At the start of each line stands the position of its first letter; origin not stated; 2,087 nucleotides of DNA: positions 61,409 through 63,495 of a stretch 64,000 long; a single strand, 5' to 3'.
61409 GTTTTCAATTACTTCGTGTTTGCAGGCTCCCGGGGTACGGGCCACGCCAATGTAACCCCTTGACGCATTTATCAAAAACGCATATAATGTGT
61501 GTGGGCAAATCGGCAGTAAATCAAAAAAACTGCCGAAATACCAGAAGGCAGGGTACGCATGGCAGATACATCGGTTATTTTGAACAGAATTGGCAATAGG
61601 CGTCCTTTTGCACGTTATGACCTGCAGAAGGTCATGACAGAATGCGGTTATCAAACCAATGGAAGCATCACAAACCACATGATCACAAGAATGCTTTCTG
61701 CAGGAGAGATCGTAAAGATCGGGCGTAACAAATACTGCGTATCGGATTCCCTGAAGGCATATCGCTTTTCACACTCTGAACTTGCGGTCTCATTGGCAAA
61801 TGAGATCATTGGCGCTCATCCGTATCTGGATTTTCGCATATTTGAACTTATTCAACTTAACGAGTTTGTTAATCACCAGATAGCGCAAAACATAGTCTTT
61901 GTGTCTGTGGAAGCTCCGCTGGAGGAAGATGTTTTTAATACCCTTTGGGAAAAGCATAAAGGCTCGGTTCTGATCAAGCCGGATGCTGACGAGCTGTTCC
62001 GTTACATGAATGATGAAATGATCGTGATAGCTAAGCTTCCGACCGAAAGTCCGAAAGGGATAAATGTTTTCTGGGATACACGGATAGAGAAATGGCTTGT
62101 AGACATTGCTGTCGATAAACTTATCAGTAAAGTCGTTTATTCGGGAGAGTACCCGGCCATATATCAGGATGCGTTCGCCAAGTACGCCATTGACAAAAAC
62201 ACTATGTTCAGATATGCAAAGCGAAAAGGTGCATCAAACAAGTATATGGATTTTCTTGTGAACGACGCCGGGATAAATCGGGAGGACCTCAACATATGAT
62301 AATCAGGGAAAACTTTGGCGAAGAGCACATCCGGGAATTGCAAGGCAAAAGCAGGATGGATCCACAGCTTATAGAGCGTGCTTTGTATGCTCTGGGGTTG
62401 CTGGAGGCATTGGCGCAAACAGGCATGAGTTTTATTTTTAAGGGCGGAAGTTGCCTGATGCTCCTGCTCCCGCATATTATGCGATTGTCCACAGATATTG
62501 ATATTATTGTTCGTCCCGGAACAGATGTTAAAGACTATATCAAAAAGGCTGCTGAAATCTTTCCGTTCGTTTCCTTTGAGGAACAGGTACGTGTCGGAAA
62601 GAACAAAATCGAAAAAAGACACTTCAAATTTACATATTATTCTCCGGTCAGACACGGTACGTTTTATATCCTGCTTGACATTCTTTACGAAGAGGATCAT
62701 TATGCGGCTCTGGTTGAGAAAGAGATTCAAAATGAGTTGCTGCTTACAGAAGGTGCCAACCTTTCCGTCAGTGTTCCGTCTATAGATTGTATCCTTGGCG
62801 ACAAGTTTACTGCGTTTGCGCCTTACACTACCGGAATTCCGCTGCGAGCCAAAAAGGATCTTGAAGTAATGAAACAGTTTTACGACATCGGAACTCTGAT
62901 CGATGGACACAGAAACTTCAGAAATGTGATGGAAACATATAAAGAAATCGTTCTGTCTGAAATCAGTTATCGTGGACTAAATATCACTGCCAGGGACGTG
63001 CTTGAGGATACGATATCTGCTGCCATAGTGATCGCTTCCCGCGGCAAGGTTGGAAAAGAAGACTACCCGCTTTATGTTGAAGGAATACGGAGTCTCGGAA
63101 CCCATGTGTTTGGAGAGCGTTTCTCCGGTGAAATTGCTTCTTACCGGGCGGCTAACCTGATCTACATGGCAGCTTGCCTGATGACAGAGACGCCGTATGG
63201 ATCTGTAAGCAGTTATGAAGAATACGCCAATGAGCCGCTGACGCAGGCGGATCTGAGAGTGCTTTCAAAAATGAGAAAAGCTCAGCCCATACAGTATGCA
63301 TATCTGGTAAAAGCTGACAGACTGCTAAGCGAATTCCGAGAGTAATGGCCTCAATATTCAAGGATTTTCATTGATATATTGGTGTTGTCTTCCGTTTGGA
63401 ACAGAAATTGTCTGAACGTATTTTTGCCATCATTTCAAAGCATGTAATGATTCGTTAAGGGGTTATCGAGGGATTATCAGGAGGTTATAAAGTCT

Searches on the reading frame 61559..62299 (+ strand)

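Call 68: search_protein_families(library=pfam, proteins=[window:61559-62299:+], max_evalue=0.001)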
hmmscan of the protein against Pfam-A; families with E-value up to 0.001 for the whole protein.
window:61559-62299:+ (246 aa): 1 family
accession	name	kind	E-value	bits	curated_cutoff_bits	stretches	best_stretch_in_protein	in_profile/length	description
PF20217.3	DUF6577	-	8.6e-46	156.6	27.8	1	40-235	4-200/204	Family of unknown function (DUF6577)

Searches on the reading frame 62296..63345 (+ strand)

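Call 68: search_protein_families(library=pfam, proteins=[window:62296-63345:+], max_evalue=0.001)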
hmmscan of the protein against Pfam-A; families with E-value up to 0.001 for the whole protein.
window:62296-63345:+ (349 aa): 1 family
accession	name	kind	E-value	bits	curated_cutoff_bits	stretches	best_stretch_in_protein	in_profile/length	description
PF08843.17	AbiEii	-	2.9e-15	57.3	22.5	1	37-228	4-191/238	Nucleotidyl transferase AbiEii toxin, Type IV TA system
